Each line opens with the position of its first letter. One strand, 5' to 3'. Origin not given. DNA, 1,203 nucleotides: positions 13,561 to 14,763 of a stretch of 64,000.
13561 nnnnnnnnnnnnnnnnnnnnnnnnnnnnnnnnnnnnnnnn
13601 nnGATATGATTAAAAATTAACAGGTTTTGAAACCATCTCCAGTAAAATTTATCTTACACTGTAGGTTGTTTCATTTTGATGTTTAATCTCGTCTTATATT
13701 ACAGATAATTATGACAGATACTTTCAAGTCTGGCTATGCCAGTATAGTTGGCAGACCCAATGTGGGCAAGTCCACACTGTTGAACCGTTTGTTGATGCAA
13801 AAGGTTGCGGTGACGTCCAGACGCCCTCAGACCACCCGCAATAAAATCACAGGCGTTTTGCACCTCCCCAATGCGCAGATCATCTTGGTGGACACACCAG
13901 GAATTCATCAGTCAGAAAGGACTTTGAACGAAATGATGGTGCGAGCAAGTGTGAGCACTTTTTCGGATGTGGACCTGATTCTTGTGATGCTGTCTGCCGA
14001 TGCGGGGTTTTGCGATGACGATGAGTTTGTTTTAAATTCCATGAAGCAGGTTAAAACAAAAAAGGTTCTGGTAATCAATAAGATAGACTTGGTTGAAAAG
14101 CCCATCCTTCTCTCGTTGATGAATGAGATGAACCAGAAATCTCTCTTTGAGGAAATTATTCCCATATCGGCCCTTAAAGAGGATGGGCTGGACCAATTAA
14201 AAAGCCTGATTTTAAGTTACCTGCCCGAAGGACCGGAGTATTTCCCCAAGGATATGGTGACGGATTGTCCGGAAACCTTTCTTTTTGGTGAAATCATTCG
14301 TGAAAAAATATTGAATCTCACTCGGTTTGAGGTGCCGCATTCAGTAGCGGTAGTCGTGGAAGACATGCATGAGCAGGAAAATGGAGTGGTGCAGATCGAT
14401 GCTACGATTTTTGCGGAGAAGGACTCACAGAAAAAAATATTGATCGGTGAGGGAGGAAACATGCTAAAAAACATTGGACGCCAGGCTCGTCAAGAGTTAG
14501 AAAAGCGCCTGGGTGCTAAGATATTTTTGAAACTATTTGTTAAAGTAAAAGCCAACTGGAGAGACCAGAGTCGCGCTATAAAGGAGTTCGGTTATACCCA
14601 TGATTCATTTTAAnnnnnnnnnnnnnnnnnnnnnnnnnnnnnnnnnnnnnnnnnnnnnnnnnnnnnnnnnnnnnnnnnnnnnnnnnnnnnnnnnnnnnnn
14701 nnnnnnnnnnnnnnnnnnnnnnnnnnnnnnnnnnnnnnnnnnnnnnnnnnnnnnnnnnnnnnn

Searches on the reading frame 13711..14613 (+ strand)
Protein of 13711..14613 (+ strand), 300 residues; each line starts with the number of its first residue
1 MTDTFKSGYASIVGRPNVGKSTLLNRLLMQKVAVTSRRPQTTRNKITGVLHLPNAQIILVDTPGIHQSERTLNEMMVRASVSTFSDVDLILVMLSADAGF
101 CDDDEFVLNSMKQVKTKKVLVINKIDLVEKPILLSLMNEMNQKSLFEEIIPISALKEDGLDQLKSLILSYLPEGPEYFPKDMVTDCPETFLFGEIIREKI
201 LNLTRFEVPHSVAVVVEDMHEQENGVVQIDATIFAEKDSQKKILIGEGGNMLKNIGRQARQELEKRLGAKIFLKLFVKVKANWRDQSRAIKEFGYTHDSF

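Call 74: search_protein_families(library=pfam, proteins=[window:13711-14613:+], max_evalue=0.0001)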
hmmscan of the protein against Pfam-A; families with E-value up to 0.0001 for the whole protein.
window:13711-14613:+ (300 aa): 10 families
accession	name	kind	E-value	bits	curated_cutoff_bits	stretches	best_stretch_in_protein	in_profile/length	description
PF01926.29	MMR_HSR1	-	8.5e-25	87.5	21.9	1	11-124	3-113/113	50S ribosome-binding GTPase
PF07650.23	KH_2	-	4.1e-17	62.2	22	1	207-284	1-78/78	KH domain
PF02421.24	FeoB_N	-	1.8e-15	57.2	27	1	11-165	4-154/156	Ferrous iron transport protein B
PF00009.33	GTP_EFTU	-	1.4e-14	54.6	26.5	1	11-172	7-187/188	Elongation factor Tu GTP binding domain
PF00350.29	Dynamin_N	-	7.4e-10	39.5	27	0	54-124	100-166/168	Dynamin family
PF03193.22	RsgA_GTPase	-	1.4e-09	38.5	30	1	5-68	104-171/174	RsgA GTPase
PF04548.22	AIG1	-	6e-07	29.4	27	1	12-119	5-115/212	AIG1 family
PF10662.15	PduV-EutP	-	2.5e-06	27.8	21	1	13-166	7-140/143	Ethanolamine utilisation - propanediol utilisation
PF02492.25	cobW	-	2e-05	24.7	20.7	0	51-141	79-169/180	CobW/HypB/UreG, nucleotide-binding domain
PF16897.10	MMR_HSR1_Xtn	-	9.3e-05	22.8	35.2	0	116-171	56-104/106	C-terminal region of MMR_HSR1 domain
